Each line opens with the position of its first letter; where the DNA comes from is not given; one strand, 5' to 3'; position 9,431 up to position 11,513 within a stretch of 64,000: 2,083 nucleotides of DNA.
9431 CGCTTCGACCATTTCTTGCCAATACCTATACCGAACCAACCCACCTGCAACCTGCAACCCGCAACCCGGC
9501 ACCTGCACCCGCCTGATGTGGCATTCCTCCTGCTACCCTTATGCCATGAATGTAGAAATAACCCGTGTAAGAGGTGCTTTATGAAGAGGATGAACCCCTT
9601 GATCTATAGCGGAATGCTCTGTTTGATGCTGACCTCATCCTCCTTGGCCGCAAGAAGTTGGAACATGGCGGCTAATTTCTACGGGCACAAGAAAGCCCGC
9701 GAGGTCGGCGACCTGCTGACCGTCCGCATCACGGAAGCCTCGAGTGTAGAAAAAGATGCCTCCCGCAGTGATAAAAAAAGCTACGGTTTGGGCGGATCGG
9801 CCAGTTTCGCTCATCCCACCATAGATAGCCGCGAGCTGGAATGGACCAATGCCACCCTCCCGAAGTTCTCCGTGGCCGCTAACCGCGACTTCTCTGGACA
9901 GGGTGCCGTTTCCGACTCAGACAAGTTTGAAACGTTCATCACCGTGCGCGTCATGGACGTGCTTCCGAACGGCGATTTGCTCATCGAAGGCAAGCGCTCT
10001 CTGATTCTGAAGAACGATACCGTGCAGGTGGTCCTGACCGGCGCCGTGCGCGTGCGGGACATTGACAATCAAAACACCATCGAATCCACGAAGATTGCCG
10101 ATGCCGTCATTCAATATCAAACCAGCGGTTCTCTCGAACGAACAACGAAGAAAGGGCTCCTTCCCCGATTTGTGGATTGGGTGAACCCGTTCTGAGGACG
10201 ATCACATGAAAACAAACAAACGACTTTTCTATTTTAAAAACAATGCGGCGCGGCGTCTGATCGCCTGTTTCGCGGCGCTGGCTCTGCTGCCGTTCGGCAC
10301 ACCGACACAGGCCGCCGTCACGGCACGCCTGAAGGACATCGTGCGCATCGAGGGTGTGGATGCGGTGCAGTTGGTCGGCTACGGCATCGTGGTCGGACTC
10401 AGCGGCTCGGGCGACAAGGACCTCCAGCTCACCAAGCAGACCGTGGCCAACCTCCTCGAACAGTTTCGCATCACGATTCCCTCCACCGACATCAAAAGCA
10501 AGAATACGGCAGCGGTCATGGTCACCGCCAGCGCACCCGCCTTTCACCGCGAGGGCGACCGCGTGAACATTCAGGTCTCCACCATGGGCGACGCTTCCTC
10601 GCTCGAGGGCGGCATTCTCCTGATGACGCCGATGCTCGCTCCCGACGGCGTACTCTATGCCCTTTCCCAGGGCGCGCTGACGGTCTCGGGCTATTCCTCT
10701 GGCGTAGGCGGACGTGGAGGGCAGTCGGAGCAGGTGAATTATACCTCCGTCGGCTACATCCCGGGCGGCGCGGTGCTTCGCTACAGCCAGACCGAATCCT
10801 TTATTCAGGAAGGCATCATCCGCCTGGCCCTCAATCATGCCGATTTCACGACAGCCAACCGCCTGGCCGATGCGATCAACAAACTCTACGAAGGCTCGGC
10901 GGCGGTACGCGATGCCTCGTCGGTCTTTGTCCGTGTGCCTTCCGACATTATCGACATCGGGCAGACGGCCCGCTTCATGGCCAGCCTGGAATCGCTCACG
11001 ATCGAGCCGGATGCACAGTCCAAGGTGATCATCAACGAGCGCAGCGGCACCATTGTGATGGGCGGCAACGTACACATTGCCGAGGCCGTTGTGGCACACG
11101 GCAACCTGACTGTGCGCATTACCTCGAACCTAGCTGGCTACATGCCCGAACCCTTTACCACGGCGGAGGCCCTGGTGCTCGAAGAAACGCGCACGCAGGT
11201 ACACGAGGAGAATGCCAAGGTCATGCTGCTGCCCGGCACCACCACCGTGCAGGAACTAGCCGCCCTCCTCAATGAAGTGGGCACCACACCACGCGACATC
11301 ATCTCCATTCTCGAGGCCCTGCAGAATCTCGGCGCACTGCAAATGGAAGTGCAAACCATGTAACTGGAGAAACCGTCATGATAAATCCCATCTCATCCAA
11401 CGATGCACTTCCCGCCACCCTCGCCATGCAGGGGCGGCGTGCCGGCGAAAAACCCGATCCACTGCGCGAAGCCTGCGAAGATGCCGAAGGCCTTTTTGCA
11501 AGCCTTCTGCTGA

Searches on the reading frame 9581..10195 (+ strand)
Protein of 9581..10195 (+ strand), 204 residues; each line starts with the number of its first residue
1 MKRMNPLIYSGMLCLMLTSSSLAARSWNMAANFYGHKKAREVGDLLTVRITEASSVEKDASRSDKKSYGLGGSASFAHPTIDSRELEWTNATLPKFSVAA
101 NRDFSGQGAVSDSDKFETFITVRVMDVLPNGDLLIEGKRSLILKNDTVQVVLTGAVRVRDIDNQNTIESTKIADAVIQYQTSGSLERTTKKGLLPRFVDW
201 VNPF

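Call 6: search_protein_families(library=pfam, proteins=[window:9581-10195:+])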
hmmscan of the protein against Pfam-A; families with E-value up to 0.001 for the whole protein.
window:9581-10195:+ (204 aa): 1 family
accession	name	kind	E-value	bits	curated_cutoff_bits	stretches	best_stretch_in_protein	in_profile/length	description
PF02107.21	FlgH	-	2.3e-43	148.2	27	1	28-203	9-172/172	Flagellar L-ring protein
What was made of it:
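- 9581..10195 (+): flgH (L-ring protein). Pfam FlgH, 2.3e-43 (call 6).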

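Call 7: find_encoding_contigs(protein=window:9581-10195:+, flank=10000, max_places=6)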
Protein window:9581-10195:+ (204 aa): 2 contigs read that carry it; 2 places shown.
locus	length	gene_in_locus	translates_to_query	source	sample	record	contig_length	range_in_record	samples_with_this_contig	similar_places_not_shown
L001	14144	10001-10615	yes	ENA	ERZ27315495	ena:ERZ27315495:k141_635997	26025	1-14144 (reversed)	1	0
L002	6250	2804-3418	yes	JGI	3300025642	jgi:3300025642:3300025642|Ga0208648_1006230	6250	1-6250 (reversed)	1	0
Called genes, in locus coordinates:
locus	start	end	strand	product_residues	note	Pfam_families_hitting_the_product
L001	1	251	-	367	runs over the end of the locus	PF00465:Fe-ADH, PF13685:Fe-ADH_2 (weak), PF25137:ADH_Fe_C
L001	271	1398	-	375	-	PF02776:TPP_enzyme_N, PF02775:TPP_enzyme_C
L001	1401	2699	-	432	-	PF01467:CTP_transf_like, PF13714:PEP_mutase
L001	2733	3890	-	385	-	PF13173:AAA_14, PF13635:DUF4143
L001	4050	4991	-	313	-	PF01370:Epimerase, PF04321:RmlD_sub_bind (weak), PF16363:GDP_Man_Dehyd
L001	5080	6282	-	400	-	PF01637:ATPase_2 (faint), PF13173:AAA_14, PF13401:AAA_22 (faint), PF13635:DUF4143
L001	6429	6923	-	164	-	-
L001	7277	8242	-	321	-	PF13144:ChapFlgA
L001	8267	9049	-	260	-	PF00460:Flg_bb_rod, PF22692:LlgE_F_G_D1, PF06429:Flg_bbr_C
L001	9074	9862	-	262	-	PF22692:LlgE_F_G_D1, PF06429:Flg_bbr_C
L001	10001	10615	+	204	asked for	PF02107:FlgH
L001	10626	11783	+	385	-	PF02119:FlgI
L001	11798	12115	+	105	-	-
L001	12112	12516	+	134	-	-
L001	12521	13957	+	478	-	PF00460:Flg_bb_rod (weak), PF22638:FlgK_D1, PF06429:Flg_bbr_C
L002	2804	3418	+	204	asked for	PF02107:FlgH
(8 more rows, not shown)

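Call 21: find_homologous_proteins(query=window:9581-10195:+, max_evalue=1e-20)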
Query window:9581-10195:+ (204 aa): 12 proteins with E <= 1e-20 among 278 candidates.
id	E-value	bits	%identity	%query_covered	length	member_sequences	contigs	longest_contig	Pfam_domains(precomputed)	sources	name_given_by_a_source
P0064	1.1e-116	405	91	100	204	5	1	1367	PF02107.22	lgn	-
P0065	1.1e-110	386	86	100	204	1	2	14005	PF02107.22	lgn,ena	-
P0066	7.5e-109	380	82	100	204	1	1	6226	PF02107.22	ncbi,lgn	-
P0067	1.8e-104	365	79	100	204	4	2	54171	PF02107.22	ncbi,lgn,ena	-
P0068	1.5e-79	284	64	100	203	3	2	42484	PF02107.22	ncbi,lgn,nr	ncbi:MAG: flagellar basal body L-ring protein FlgH [Spartobacteria bacterium]|nr:flagellar basal bod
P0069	9.4e-79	282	70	87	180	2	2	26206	PF02107.22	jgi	jgi:flagellar L-ring protein precursor FlgH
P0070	2.6e-78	280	61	100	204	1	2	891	PF02107.22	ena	-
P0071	1.1e-76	275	62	100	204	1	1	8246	PF02107.22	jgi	-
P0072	2.9e-76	273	62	97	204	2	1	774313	PF02107.22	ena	-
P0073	4.9e-76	273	59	97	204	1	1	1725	PF02107.22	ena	-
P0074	1.7e-51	193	49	88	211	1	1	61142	PF02107.22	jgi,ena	-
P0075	9.7e-28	115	37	92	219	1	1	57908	PF02107.22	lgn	-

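Call 22: find_encoding_contigs(protein=P0065, flank=10000, max_places=2)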
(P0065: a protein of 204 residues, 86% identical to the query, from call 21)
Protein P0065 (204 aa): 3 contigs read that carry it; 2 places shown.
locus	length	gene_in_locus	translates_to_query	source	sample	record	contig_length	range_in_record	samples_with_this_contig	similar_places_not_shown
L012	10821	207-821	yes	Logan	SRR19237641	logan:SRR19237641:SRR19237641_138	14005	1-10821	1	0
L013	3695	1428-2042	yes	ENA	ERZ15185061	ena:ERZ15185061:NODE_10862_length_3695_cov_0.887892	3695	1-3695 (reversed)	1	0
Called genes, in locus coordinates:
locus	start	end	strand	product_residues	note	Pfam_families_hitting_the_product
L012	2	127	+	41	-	?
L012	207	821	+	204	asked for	PF02107:FlgH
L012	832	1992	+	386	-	PF02119:FlgI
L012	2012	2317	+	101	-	-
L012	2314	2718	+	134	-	-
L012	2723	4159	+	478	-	PF22638:FlgK_D1, PF06429:Flg_bbr_C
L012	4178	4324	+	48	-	-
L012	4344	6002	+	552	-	PF00571:CBS (weak), PF00483:NTP_transferase, PF12804:NTP_transf_3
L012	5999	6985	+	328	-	PF01073:3Beta_HSD, PF01370:Epimerase, PF02719:Polysacc_synt_2, PF04321:RmlD_sub_bind, PF05368:NmrA, PF07993:NAD_binding_4, PF13460:NAD_binding_10, PF16363:GDP_Man_Dehyd, +1 more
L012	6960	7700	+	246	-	PF00702:Hydrolase, PF13419:HAD_2, PF13242:Hydrolase_like (weak)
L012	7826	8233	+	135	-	PF00072:Response_reg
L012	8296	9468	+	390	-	PF07690:MFS_1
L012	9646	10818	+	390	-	PF07687:M20_dimer (weak)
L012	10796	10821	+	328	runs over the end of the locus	PF00535:Glycos_transf_2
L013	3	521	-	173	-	?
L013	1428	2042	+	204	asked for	PF02107:FlgH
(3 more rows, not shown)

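Call 23: find_encoding_contigs(protein=P0067, flank=10000, max_places=2)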
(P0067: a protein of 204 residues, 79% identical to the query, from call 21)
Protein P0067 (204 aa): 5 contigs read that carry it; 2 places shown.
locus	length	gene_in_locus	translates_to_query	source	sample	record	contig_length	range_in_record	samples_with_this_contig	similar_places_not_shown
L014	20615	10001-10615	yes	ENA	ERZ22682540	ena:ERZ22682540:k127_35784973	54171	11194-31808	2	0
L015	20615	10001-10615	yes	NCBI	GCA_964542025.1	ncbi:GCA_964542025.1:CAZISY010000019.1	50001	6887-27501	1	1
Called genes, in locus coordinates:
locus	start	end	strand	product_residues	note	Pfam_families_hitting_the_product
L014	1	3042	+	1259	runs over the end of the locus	PF04563:RNA_pol_Rpb2_1, PF04561:RNA_pol_Rpb2_2, PF04565:RNA_pol_Rpb2_3, PF10385:RNA_pol_Rpb2_45, PF00562:RNA_pol_Rpb2_6, PF04560:RNA_pol_Rpb2_7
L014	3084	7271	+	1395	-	PF04997:RNA_pol_Rpb1_1, PF00623:RNA_pol_Rpb1_2, PF04983:RNA_pol_Rpb1_3, PF05000:RNA_pol_Rpb1_4, PF04998:RNA_pol_Rpb1_5, PF21668:RPOC_hybrid (faint), PF01333:Apocytochr_F_C (faint)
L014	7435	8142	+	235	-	PF00590:TP_methylase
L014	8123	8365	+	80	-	-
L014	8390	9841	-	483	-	PF07690:MFS_1, PF13347:MFS_2, PF07690:MFS_1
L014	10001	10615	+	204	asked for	PF02107:FlgH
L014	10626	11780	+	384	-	PF02119:FlgI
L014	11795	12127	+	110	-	-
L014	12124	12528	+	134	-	-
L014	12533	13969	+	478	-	PF00460:Flg_bb_rod (weak), PF22638:FlgK_D1, PF06429:Flg_bbr_C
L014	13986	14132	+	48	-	-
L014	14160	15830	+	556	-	PF00571:CBS, PF00483:NTP_transferase, PF12804:NTP_transf_3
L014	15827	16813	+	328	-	PF00106:adh_short, PF01073:3Beta_HSD, PF01370:Epimerase, PF02719:Polysacc_synt_2, PF04321:RmlD_sub_bind, PF07993:NAD_binding_4, PF13460:NAD_binding_10, PF16363:GDP_Man_Dehyd, +1 more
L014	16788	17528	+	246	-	PF00702:Hydrolase, PF13419:HAD_2, PF13242:Hydrolase_like (weak)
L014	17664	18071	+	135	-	PF00072:Response_reg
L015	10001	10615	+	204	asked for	PF02107:FlgH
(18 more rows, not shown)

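Call 24: find_encoding_contigs(protein=P0068, flank=10000, max_places=2)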
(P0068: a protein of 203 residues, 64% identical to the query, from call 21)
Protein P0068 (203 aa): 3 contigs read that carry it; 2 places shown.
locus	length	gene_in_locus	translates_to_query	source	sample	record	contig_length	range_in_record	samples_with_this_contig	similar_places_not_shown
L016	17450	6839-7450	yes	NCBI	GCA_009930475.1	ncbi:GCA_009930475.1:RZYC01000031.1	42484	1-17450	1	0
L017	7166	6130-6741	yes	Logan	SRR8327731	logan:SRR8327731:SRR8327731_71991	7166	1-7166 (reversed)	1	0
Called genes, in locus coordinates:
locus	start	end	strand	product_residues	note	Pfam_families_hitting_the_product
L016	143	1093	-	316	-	PF01797:Y1_Tnp (weak)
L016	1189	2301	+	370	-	-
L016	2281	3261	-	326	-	PF00288:GHMP_kinases_N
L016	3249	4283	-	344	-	PF01070:FMN_dh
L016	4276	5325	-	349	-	PF00368:HMG-CoA_red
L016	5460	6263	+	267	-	PF13484:Fer4_16 (faint), PF00037:Fer4 (faint), PF12837:Fer4_6 (faint), PF13237:Fer4_10 (weak), PF14697:Fer4_21, PF12838:Fer4_7 (faint)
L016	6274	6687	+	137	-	PF01966:HD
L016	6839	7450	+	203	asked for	PF02107:FlgH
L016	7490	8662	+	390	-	PF02119:FlgI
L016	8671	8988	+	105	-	-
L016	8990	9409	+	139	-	-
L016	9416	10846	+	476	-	PF00460:Flg_bb_rod (weak), PF22638:FlgK_D1, PF06429:Flg_bbr_C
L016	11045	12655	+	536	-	PF00571:CBS (faint), PF00483:NTP_transferase, PF12804:NTP_transf_3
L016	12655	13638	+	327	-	PF00106:adh_short, PF01073:3Beta_HSD, PF01370:Epimerase, PF02719:Polysacc_synt_2, PF04321:RmlD_sub_bind, PF07993:NAD_binding_4, PF13460:NAD_binding_10, PF16363:GDP_Man_Dehyd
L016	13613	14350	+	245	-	PF00702:Hydrolase, PF13419:HAD_2, PF13242:Hydrolase_like (faint)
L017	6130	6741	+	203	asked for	PF02107:FlgH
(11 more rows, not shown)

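Call 25: find_encoding_contigs(protein=P0072, flank=10000, max_places=2)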
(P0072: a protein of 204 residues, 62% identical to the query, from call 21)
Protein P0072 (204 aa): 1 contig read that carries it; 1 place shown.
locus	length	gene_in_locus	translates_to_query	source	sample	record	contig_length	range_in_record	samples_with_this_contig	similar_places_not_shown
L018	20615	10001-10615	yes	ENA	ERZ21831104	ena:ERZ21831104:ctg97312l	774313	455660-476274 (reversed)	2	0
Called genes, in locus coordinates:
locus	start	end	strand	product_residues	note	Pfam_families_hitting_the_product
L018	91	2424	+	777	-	PF01315:Ald_Xan_dh_C, PF02738:MoCoBD_1, PF20256:MoCoBD_2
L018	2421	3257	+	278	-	PF00941:FAD_binding_5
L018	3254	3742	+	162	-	PF13085:Fer2_3 (weak), PF00111:Fer2 (weak), PF01799:Fer2_2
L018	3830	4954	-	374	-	PF01797:Y1_Tnp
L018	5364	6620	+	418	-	PF00924:MS_channel_2nd, PF21082:MS_channel_3rd (weak)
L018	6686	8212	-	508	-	PF02036:SCP2, PF02525:Flavodoxin_2, PF03358:FMN_red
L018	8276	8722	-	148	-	PF09912:DUF2141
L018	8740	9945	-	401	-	PF00155:Aminotran_1_2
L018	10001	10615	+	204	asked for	PF02107:FlgH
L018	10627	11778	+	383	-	PF02119:FlgI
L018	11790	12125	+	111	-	-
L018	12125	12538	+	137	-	-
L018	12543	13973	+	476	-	PF22638:FlgK_D1, PF06429:Flg_bbr_C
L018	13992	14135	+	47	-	-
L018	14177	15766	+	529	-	PF00571:CBS, PF00483:NTP_transferase, PF12804:NTP_transf_3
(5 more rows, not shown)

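Call 37: find_encoding_contigs(protein=P0064, flank=10000, max_places=3)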
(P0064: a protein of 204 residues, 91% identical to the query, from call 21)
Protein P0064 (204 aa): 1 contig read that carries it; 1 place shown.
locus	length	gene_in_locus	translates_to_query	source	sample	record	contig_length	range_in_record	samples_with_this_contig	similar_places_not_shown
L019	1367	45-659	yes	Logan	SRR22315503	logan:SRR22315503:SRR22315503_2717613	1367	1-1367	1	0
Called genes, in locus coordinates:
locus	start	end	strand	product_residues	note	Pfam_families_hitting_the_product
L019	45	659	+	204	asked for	PF02107:FlgH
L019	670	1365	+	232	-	?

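Call 38: find_encoding_contigs(protein=P0066, flank=10000, max_places=3)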
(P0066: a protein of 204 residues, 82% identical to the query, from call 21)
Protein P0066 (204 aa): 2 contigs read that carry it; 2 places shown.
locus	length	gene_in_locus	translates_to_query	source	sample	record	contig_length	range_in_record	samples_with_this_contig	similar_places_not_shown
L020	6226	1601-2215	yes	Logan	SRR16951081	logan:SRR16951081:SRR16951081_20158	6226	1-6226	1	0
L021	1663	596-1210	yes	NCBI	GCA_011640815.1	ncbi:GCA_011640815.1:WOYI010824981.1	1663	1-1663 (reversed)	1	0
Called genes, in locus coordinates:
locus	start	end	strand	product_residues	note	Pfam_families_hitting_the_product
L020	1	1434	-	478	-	?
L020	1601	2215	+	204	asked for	PF02107:FlgH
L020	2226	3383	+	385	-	PF02119:FlgI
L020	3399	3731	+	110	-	-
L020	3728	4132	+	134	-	-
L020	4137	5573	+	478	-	PF00460:Flg_bb_rod (weak), PF22638:FlgK_D1, PF06429:Flg_bbr_C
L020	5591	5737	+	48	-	-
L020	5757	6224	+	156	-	?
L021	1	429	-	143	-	?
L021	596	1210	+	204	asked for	PF02107:FlgH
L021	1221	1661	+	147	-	?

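Call 62: find_encoding_contigs(protein=P0074, flank=10000, max_places=1)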
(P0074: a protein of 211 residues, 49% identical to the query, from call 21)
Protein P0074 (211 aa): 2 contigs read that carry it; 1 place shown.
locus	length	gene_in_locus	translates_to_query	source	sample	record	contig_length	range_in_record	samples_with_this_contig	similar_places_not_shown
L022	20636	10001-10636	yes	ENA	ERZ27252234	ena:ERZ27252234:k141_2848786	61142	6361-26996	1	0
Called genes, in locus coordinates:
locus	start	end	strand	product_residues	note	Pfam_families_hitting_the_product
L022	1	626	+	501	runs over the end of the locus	PF00535:Glycos_transf_2, PF13632:Glyco_trans_2_3 (faint)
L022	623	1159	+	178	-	PF02623:FliW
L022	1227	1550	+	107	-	PF02599:CsrA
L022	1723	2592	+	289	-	PF00669:Flagellin_N, PF00700:Flagellin_C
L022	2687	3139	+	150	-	-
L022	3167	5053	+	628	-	PF01973:MptE-like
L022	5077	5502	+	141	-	PF02561:FliS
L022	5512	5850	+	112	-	-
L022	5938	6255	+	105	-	-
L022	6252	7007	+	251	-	-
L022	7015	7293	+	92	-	-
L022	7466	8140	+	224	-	PF22692:LlgE_F_G_D1, PF06429:Flg_bbr_C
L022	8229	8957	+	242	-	PF22692:LlgE_F_G_D1, PF06429:Flg_bbr_C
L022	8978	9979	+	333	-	PF13144:ChapFlgA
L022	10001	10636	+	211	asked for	PF02107:FlgH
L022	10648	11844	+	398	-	PF02119:FlgI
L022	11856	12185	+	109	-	-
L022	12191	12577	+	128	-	PF05130:FlgN (weak)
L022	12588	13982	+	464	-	PF00460:Flg_bb_rod, PF22638:FlgK_D1, PF06429:Flg_bbr_C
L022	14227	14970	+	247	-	PF00702:Hydrolase, PF13419:HAD_2 (faint)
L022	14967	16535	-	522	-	PF00512:HisKA (weak), PF02518:HATPase_c, PF00072:Response_reg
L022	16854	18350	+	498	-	PF00309:Sigma54_AID, PF04963:Sigma54_CBD, PF04552:Sigma54_DBD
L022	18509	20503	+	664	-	PF00989:PAS, PF08448:PAS_4, PF13426:PAS_9 (weak), PF00512:HisKA (faint), PF02518:HATPase_c, PF00072:Response_reg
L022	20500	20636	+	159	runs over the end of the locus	PF03975:CheD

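Call 63: find_homologous_proteins(query=L022:16854-18350:+, max_evalue=1e-30)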
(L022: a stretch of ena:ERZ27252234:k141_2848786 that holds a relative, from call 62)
Query L022:16854-18350:+ (498 aa): 7971 proteins with E <= 1e-30 among 8000 candidates; the best 120 are listed.
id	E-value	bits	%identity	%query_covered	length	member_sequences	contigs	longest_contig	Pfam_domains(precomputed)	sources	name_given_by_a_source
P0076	0.0e+0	1080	100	100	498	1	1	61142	PF04963.20,PF00309.26,PF04552.20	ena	-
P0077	9.5e-158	544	50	100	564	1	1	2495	PF04963.20,PF00309.26,PF04552.20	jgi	jgi:RNA polymerase sigma-54 factor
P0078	4.7e-155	535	52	98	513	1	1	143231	PF04963.20,PF00309.26,PF04552.20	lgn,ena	-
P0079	8.3e-155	534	51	97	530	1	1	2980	PF04963.20,PF00309.26,PF04552.20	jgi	jgi:RNA polymerase sigma-54 factor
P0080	2.0e-154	533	50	99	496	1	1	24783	PF04963.20,PF00309.26,PF04552.20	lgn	-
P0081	5.2e-154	532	54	98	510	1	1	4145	PF04963.20,PF00309.26,PF04552.20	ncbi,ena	-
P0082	1.0e-153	531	51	100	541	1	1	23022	PF04963.20,PF00309.26,PF04552.20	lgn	-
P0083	1.8e-153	530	52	99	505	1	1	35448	PF04963.20,PF00309.26,PF04552.20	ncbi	-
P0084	5.9e-152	525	53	97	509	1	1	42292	PF04963.20,PF00309.26,PF04552.20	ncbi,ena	-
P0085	3.3e-151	522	50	98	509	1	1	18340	PF04963.20,PF00309.26,PF04552.20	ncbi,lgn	-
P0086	6.5e-151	521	52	97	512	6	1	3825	PF04963.20,PF00309.26,PF13545.13,PF04552.20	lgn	-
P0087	2.8e-150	519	50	99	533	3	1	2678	PF04963.20,PF00309.26,PF04552.20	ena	-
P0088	1.1e-149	517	50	98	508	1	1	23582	PF04963.20,PF00309.26,PF04552.20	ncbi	-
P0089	6.5e-149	515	51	96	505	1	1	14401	PF04963.20,PF00309.26,PF04552.20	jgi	jgi:RNA polymerase sigma-54 factor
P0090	8.6e-149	514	49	98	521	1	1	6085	PF04963.20,PF00309.26,PF04552.20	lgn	-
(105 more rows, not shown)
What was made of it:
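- On Sigma-54 (RpoN)-dependent -24/-12 promoter: It is present about 3 kb beyond the flagellar cluster in relative L022, and is annotated in Kiritimatiellae MAGs and Pontiella (calls 62, 63).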

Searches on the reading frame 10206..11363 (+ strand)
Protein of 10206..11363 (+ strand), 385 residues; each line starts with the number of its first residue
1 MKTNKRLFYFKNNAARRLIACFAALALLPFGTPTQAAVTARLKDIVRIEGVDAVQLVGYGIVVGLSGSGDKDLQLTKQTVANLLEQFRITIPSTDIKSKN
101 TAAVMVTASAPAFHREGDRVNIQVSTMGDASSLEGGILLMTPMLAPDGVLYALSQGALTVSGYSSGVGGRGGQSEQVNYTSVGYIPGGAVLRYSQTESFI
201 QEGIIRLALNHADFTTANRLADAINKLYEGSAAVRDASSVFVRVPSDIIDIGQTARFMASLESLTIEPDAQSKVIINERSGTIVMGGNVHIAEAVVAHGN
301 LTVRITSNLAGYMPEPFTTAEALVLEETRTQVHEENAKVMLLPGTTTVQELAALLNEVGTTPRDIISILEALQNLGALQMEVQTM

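Call 6: search_protein_families(library=pfam, proteins=[window:10206-11363:+])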
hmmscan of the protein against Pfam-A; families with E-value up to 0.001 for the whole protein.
window:10206-11363:+ (385 aa): 1 family
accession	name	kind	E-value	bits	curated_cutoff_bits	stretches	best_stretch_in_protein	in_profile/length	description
PF02119.21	FlgI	-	3.5e-110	368.6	25.3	1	41-382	1-341/343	Flagellar P-ring protein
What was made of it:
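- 10206..11363 (+): flgI (P-ring protein). Pfam FlgI, 3.5e-110 (call 6).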
